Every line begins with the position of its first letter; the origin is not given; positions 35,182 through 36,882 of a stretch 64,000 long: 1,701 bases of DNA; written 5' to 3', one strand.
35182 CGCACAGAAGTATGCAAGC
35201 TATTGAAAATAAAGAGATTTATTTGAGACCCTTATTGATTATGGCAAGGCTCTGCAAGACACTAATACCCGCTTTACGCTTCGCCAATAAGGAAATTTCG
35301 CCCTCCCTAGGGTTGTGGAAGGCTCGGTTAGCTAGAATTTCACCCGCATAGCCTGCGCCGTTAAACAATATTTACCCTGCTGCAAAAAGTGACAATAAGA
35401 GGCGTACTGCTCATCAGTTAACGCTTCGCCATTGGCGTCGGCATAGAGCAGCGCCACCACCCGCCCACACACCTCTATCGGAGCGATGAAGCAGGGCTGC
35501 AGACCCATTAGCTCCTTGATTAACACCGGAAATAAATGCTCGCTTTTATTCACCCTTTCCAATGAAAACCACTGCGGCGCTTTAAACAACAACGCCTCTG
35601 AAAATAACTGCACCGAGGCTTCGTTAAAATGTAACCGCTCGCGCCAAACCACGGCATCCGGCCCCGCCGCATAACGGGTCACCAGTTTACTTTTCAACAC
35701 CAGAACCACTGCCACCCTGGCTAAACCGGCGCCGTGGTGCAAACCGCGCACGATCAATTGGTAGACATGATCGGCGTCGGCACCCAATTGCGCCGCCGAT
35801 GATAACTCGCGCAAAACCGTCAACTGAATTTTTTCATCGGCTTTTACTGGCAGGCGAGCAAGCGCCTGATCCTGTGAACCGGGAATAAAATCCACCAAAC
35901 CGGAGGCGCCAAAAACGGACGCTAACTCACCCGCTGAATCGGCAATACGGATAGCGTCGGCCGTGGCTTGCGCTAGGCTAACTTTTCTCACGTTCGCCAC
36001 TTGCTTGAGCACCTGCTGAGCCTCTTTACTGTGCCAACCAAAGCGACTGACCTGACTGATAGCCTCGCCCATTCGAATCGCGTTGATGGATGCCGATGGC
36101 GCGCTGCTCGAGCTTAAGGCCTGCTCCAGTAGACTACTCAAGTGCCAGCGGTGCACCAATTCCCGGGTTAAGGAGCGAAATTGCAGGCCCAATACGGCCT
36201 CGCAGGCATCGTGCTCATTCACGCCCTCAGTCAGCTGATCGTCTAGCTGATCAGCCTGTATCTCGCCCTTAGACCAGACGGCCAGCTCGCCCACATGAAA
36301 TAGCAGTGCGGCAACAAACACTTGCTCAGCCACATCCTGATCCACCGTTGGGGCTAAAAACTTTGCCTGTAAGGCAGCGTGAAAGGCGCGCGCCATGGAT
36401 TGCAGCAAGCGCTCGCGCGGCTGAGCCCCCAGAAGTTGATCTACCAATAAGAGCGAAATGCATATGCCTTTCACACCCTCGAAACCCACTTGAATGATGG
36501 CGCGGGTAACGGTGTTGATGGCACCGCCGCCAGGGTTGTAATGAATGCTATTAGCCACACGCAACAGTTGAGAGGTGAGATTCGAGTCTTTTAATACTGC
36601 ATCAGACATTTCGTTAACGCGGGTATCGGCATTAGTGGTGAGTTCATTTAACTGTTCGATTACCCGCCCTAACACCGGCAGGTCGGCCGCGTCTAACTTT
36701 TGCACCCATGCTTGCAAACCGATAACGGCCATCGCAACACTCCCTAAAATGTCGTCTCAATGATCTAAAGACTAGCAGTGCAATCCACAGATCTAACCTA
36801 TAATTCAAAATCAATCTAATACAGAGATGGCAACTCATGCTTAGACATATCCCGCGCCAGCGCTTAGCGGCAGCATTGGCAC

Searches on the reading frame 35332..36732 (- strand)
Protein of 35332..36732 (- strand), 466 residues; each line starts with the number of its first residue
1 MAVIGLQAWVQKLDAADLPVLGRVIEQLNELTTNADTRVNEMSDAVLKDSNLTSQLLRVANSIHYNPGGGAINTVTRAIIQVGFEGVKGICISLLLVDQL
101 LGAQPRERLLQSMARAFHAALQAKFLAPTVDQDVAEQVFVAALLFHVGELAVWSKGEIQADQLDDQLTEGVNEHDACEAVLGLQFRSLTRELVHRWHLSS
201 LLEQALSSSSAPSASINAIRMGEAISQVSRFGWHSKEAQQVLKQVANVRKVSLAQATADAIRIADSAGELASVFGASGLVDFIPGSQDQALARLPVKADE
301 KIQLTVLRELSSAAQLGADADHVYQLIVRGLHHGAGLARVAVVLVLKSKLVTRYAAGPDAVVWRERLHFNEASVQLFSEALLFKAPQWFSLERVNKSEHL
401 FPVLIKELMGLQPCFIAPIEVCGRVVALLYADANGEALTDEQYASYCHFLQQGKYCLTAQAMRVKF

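Call 5: search_protein_families(library=pfam, proteins=[window:35332-36732:-], max_evalue=0.1)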
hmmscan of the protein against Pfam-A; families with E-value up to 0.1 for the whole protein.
window:35332-36732:- (466 aa): 2 families
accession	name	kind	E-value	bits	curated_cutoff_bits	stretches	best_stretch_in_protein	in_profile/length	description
PF08668.18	HDOD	-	4.4e-27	95.3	22.9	1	18-209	1-193/196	HDOD domain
PF01590.32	GAF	-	0.026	15.5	22.4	1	320-450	2-122/133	GAF domain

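Call 6: search_protein_families(library=ncbifam, proteins=[window:35332-36732:-], max_evalue=0.1)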
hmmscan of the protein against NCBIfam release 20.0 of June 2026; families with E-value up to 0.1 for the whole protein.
window:35332-36732:- (466 aa): 0 families
